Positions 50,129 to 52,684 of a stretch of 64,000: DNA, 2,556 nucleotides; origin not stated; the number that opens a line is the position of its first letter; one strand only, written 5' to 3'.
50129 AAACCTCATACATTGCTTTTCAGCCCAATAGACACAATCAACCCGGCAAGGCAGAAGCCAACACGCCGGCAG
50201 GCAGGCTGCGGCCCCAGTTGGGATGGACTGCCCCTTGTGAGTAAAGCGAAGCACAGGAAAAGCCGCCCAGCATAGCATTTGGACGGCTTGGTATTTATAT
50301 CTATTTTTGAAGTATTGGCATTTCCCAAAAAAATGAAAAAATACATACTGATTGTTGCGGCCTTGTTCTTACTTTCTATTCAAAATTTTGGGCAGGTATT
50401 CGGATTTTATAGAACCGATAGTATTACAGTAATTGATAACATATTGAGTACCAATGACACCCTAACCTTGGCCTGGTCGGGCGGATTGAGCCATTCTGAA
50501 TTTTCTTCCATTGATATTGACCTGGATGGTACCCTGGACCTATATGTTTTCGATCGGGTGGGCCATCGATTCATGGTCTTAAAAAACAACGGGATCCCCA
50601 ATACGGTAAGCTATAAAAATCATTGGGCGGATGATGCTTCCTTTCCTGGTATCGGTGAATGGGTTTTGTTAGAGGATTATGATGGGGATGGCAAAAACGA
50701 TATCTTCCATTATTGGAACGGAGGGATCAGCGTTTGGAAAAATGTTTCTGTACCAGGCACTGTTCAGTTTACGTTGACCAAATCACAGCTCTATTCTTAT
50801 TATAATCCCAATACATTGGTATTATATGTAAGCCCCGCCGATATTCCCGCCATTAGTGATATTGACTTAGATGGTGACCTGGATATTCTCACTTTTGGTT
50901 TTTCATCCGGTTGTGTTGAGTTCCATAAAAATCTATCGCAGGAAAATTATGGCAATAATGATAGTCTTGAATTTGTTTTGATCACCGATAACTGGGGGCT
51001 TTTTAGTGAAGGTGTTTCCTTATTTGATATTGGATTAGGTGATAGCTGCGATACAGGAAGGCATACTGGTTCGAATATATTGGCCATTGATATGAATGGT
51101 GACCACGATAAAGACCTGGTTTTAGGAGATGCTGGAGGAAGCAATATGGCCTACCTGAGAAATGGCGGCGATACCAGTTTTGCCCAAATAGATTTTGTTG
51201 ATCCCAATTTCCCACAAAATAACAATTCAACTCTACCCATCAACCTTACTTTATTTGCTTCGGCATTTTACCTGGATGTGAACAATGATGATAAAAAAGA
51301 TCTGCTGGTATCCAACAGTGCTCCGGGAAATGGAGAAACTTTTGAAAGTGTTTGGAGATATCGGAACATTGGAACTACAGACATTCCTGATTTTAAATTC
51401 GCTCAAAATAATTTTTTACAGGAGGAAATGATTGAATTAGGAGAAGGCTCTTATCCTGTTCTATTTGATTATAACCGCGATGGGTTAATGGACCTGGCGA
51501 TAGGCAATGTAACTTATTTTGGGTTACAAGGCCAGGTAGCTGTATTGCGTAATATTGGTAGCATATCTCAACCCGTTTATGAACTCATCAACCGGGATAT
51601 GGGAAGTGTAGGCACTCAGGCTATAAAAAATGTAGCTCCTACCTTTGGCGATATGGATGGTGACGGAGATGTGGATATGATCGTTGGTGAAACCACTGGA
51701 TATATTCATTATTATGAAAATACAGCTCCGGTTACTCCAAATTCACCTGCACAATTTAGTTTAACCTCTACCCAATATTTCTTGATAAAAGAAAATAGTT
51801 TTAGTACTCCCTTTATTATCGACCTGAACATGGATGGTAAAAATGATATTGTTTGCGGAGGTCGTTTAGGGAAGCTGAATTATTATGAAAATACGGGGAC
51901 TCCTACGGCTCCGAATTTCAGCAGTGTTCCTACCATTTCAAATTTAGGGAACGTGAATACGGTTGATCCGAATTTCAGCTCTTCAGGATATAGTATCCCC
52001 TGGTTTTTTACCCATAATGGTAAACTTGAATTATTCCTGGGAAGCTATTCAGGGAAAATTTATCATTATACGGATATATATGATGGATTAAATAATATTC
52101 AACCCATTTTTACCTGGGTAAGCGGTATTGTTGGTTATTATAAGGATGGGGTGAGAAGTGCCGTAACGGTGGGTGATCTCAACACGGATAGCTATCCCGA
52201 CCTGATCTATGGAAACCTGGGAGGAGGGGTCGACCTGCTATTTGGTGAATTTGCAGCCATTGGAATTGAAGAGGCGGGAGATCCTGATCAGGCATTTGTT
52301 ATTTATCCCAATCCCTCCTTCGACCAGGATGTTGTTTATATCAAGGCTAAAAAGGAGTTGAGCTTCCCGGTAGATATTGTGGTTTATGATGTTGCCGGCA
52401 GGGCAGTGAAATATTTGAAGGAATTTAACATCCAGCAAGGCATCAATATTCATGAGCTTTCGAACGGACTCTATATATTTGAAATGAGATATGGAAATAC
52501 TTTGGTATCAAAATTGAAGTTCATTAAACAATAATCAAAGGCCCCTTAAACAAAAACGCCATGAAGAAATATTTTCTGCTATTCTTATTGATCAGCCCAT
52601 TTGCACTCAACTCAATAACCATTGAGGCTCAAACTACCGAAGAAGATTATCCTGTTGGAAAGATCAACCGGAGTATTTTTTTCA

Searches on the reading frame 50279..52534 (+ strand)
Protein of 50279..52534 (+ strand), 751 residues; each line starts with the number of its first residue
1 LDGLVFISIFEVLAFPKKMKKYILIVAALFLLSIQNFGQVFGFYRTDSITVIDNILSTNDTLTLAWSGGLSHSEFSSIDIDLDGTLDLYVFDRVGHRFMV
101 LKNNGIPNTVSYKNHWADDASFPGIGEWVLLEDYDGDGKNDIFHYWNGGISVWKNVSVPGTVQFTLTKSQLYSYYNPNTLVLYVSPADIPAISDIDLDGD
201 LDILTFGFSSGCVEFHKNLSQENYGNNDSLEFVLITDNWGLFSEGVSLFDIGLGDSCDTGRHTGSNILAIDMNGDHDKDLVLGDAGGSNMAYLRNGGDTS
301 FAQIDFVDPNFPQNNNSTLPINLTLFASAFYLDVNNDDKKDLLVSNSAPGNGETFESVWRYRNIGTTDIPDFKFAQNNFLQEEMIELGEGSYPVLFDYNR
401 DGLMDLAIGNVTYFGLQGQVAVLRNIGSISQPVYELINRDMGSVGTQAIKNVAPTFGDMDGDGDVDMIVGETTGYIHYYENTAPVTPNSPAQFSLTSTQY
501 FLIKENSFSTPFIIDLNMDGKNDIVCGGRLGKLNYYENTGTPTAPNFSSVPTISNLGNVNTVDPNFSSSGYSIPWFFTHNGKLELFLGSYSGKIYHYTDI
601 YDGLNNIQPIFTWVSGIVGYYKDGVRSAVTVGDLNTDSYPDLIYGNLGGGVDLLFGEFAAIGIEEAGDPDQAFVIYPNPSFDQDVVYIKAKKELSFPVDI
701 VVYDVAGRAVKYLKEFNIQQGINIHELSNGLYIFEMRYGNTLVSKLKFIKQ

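Call 13: search_protein_families(library=pfam, proteins=[window:50279-52534:+])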
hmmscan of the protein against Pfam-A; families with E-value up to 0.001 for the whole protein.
window:50279-52534:+ (751 aa): 4 families
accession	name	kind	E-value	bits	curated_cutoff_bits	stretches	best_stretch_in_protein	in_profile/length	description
PF13517.12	FG-GAP_3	-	3.9e-24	85.5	26.9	3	397-469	1-61/61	FG-GAP-like repeat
PF01839.29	FG-GAP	-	2.5e-15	56.4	22.1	0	627-649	3-25/37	FG-GAP repeat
PF18962.6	Por_Secre_tail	-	7.3e-10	39.5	27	1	675-745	1-72/75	Secretion system C-terminal sorting domain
PF16743.10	PliI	-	1.3e-05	25.3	27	0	329-353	62-86/123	Periplasmic lysozyme inhibitor of I-type lysozyme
